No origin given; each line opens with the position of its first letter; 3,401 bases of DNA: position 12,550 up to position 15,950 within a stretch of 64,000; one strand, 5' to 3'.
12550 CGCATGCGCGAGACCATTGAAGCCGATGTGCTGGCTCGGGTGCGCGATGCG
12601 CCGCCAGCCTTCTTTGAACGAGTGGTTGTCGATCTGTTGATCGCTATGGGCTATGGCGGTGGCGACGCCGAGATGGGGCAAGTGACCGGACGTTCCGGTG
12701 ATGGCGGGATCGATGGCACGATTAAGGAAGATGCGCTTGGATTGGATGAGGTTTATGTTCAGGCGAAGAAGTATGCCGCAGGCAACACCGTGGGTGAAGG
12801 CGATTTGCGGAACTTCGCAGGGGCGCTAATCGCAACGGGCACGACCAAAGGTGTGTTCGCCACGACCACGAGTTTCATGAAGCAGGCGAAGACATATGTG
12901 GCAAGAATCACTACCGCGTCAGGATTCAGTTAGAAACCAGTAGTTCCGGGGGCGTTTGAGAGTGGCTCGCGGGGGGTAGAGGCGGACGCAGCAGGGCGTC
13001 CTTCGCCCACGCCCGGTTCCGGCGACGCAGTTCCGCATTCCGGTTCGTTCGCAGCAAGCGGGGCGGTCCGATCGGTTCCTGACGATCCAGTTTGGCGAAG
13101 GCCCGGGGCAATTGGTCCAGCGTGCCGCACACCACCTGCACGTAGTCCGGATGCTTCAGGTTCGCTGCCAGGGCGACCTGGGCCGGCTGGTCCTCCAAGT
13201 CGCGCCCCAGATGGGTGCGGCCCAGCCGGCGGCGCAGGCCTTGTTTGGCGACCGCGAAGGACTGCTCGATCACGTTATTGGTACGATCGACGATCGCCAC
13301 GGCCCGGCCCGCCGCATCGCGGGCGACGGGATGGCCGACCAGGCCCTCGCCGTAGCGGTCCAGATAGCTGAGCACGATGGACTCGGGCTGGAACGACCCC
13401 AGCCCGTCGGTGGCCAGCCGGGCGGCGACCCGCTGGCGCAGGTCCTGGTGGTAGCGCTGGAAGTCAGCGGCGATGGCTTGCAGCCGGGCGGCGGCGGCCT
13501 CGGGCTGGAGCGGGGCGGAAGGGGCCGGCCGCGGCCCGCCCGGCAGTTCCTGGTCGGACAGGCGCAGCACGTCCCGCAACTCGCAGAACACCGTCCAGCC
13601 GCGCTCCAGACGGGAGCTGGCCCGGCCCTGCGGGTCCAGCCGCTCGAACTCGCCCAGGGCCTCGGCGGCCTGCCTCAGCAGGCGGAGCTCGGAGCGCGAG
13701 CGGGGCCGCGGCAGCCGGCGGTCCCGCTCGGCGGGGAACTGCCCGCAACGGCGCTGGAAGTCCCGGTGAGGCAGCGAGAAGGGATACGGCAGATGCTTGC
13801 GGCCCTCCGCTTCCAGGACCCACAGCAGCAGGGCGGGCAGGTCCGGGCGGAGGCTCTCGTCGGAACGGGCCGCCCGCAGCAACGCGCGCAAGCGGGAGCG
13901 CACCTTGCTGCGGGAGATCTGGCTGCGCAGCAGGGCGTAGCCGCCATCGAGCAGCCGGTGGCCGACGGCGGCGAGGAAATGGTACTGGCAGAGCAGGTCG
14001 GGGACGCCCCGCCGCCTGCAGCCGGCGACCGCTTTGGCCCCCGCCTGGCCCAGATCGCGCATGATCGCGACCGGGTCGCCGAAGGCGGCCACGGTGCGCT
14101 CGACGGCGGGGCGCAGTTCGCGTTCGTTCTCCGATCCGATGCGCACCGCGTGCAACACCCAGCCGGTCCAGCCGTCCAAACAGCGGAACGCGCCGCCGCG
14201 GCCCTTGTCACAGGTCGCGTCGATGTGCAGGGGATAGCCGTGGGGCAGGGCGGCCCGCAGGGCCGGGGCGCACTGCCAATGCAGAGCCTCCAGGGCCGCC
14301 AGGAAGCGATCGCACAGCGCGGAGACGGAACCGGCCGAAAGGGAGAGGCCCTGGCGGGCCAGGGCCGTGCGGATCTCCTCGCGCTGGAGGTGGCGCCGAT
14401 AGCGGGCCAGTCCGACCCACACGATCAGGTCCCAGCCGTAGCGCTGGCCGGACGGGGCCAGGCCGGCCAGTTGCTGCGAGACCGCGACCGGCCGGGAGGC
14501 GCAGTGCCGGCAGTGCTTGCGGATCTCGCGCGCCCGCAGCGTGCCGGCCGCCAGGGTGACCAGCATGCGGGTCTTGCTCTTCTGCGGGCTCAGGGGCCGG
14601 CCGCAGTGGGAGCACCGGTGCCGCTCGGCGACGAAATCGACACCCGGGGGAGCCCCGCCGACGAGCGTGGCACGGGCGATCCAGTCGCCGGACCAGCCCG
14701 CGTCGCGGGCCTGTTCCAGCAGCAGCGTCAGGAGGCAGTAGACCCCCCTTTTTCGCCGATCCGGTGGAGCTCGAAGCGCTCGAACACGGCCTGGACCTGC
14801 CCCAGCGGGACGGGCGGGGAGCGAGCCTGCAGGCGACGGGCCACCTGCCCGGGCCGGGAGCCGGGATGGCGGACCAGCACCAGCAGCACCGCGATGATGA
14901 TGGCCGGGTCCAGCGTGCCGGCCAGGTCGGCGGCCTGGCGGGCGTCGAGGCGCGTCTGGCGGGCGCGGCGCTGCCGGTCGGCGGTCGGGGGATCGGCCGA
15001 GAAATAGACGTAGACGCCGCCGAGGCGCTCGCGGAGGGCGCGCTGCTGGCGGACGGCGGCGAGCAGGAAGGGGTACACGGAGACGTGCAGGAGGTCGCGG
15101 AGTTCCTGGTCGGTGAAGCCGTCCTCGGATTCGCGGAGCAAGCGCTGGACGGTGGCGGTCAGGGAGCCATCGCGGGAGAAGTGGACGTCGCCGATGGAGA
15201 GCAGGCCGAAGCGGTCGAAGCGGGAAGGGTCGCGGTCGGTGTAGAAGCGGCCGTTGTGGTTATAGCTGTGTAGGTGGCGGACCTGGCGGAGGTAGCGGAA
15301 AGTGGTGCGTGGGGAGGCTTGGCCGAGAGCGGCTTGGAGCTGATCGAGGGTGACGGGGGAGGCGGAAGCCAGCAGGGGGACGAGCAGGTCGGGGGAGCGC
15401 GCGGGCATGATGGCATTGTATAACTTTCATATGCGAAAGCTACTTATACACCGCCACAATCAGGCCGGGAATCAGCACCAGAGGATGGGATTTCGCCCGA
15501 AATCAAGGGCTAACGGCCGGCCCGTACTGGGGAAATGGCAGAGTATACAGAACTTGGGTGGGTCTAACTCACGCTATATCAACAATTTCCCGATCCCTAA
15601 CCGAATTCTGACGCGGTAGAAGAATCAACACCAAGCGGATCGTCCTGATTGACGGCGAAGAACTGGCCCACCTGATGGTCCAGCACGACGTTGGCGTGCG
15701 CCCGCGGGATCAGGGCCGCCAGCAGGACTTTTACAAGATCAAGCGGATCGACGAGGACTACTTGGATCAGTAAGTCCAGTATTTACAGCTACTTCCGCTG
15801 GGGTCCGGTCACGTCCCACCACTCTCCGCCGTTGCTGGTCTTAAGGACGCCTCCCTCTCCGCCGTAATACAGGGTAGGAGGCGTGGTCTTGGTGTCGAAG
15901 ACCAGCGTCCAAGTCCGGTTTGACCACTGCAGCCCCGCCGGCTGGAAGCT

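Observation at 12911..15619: Unclassified 2.7-kb IS whose transposase seems to need an ORF1-ORF2 fusion at an A5G6 run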

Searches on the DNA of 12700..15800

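Call 83: search_rna_families(source=window, start=12700, end=15800, threshold=evalue, max_evalue=1)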
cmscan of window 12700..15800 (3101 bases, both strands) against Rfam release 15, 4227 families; matches with E-value up to 1: 0.
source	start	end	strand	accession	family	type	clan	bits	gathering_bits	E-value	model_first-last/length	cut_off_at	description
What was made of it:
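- On IS with programmed -1 recoding (orfA/orfB fusion type): No Rfam match (call 83).
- There is no Rfam match (call 83).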
